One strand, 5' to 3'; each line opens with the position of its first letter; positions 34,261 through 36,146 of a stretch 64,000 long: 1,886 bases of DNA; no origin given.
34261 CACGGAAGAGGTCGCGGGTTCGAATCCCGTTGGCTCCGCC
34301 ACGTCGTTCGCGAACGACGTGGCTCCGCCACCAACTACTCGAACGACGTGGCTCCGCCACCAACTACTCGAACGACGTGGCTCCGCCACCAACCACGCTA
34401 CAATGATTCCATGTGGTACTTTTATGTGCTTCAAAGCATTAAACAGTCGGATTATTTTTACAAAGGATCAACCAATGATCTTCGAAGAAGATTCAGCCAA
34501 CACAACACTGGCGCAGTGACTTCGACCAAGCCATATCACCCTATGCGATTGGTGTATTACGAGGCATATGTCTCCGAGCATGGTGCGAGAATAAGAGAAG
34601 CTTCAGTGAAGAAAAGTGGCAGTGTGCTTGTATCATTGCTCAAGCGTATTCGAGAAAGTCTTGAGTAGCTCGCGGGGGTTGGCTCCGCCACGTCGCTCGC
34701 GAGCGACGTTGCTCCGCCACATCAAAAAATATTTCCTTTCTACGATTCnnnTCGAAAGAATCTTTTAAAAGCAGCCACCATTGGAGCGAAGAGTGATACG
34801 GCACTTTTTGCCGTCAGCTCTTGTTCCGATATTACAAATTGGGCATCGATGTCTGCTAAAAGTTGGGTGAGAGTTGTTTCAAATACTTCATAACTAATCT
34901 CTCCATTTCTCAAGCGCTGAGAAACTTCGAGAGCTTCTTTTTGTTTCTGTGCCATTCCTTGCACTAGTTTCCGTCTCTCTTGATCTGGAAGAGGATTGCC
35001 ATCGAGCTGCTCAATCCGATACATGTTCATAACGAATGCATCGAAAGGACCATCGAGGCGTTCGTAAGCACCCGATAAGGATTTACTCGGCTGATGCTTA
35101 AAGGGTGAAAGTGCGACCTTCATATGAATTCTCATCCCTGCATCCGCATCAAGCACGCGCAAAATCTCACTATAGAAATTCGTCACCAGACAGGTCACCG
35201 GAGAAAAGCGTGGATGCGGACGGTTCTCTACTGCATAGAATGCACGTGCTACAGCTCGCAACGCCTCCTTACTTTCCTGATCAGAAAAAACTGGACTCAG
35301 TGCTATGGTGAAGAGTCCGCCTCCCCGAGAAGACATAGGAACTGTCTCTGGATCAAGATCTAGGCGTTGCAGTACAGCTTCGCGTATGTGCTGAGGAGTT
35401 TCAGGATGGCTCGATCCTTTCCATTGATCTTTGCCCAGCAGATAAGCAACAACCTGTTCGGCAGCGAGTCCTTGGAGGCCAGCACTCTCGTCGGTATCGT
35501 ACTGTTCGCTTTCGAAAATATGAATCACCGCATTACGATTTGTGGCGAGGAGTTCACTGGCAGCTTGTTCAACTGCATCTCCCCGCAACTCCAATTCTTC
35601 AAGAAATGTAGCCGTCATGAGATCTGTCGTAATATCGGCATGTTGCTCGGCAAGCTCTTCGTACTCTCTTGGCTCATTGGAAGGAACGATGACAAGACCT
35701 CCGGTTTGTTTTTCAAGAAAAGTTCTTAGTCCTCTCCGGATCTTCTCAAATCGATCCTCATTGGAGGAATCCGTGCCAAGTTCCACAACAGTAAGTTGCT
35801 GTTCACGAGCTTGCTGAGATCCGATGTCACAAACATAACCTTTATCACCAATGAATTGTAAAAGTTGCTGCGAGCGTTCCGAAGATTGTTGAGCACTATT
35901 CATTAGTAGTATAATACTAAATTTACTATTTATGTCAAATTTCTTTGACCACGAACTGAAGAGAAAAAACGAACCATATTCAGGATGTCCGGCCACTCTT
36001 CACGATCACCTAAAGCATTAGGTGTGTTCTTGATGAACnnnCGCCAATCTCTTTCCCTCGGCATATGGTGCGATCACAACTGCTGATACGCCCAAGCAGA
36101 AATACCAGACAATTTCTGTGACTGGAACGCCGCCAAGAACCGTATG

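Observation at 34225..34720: Second GIY-YIG cassette, flanked by repeated copies of the tRNA-Asp 3' end and a compensated 20-nt palindrome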

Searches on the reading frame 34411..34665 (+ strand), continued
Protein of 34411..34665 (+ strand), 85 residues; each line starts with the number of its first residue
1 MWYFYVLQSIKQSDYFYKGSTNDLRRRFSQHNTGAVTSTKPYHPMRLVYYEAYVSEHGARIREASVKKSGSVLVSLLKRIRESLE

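Call 64: predict_structure(alignment_id=A1)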
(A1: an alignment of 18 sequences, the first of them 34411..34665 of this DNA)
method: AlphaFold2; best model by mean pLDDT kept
length: 85 residues; sequences in the alignment: 18
mean_pLDDT: 88.4   pTM: 0.78
mean pLDDT of the five models: 88.4, 87.8, 87.6, 84.9, 81.3
residues with pLDDT >= 90: 55; 70-90: 22; 50-70: 7; < 50: 1
segments of 3 or more residues with pLDDT < 50: none
pLDDT, mean of each block of 10 residues (from residue 1): 94 91 97 92 94 95 75 71 85
secondary structure, 60 per line:
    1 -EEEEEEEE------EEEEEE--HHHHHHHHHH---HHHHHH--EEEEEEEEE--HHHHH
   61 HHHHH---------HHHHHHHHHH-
elements in order: E2-9 E16-21 H24-33 H37-42 E45-53 H56-65 H75-84

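Call 68: fold_search(model_id=the predicted structure, library=pdb)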
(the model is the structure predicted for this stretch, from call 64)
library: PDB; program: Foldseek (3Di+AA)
matches with E <= 10: 94; with E <= 0.001: 0
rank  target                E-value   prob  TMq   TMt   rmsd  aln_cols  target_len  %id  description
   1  6sei_A                2.8e-03  1.00  0.64  0.21   2.1        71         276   30  Recognition and processing of branched DNA substrates by Slx1-Slx4 nuclease (released 2019-09-25)
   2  7wme                  2.9e-03  1.00  0.66  0.38   2.4        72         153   29  Crystal Structure of the catalytic domain of At-HIGLE (released 2022-04-13)
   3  1zg2_MODEL_1_A        3.8e-03  1.00  0.50  0.46   7.7        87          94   32  Solution NMR structure of the UPF0213 protein BH0048 from Bacillus halodurans. Northeast Structural Genomics t (released 2005-06-21)
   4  7cq3_A                4.3e-03  1.00  0.68  0.21   1.8        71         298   32  Crystal structure of Slx1-Slx4 (released 2021-06-16)
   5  6sei_C                4.6e-03  1.00  0.64  0.22   2.1        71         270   30  Recognition and processing of branched DNA substrates by Slx1-Slx4 nuclease (released 2019-09-25)
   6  4xm5                  6.8e-03  1.00  0.61  0.21   3.7        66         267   32  C. glabrata Slx1. (released 2015-03-25)
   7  6seh_C                7.2e-03  1.00  0.65  0.23   2.1        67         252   28  Recognition and processing of branched DNA substrates by Slx1-Slx4 nuclease (released 2019-09-25)
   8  7cq2_A                7.2e-03  1.00  0.64  0.21   3.0        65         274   31  Crystal structure of Slx1-Slx4 (released 2021-06-16)
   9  4xlg_A                9.3e-03  1.00  0.61  0.21   3.1        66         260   30  C. glabrata Slx1 in complex with Slx4CCD. (released 2015-03-25)
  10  7cq2_B                1.7e-02  1.00  0.61  0.18   3.8        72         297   29  Crystal structure of Slx1-Slx4 (released 2021-06-16)
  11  7cq4_A                1.8e-02  1.00  0.65  0.20   2.5        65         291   29  Crystal structure of Slx1-Slx4 in complex with 5'flap DNA (released 2021-06-16)
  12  6seh_A                1.8e-02  1.00  0.65  0.24   2.1        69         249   30  Recognition and processing of branched DNA substrates by Slx1-Slx4 nuclease (released 2019-09-25)
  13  1ln0_A                8.2e-01  0.30  0.42  0.39   4.7        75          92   15  Structure of the Catalytic Domain of Homing Endonuclease I-TevI (released 2002-10-30)
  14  8tmc_A                1.0e+00  0.08  0.22  0.07   4.3        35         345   17  Cryo-EM structure of CorA in complex with conformation-specific synthetic antibody C12 and 20 mM MgCl2, State MG20-2 (released 2025-02-12)
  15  4i0u_A                1.1e+00  0.07  0.21  0.07   3.9        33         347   18  Improved structure of Thermotoga maritima CorA at 2.7 A resolution (released 2013-03-06)
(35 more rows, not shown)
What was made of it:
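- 34411..34668 (+): 85-aa GIY-YIG nuclease gene of the Slx1/UPF0213-like kind (catalytic domain only). AlphaFold2 model with pLDDT 88 (call 64) matches Slx1 and HIGLE structures (call 68).
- On Slx1 / UPF0213 (YhbQ-like) branch of GIY-YIG: Foldseek: Slx1 and HIGLE TM 0.64-0.68 with probability 1.0, I-TevI E=0.8, UvrC E=2 (call 68).
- It is 85 aa, and I-TevI-type structures match poorly (E=0.8, call 68).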

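Call 75: search_protein_families(library=padloc, proteins=[window:34411-34665:+], max_evalue=0.01)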
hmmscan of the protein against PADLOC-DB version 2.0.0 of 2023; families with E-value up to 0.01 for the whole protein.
window:34411-34665:+ (85 aa): 0 families

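Call 76: search_protein_families(library=phrogs, proteins=[window:34411-34665:+], max_evalue=0.001)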
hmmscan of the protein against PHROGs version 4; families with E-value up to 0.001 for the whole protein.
window:34411-34665:+ (85 aa): 0 families

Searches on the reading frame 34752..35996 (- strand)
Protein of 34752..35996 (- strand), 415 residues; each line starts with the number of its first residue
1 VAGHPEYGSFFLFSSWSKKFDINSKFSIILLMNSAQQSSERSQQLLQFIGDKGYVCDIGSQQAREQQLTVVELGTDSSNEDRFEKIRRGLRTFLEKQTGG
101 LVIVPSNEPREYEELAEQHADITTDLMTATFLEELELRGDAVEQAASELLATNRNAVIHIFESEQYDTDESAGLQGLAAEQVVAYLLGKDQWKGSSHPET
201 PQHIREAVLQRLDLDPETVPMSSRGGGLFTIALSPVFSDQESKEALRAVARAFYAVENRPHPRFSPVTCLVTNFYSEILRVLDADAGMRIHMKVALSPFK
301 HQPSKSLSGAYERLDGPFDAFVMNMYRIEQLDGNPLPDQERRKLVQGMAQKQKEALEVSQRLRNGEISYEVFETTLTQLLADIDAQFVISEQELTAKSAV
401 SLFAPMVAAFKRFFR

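Call 38: find_homologous_proteins(query=window:34752-35996:-, max_evalue=1e-20)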
Query window:34752-35996:- (415 aa): 2 proteins with E <= 1e-20 among 8000 candidates.
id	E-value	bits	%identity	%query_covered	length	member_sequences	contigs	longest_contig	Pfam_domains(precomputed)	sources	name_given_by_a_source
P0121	2.8e-247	838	100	93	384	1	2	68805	-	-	-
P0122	1.1e-192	658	78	93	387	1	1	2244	-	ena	-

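Call 39: find_encoding_contigs(protein=P0122, flank=3000)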
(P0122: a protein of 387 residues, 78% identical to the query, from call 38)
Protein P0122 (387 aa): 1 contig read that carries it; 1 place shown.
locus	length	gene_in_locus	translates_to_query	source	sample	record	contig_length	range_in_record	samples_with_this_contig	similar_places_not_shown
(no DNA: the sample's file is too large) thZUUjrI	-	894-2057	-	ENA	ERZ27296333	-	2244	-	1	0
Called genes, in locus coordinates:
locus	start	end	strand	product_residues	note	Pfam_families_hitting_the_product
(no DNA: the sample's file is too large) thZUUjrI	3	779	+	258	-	?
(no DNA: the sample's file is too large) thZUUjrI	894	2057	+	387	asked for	-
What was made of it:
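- No empty site for the cassette was found (calls 38-39).
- Tried and rejected: It has only one other homologue, on a 2.2-kb contig for which no DNA is held (calls 38-39).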
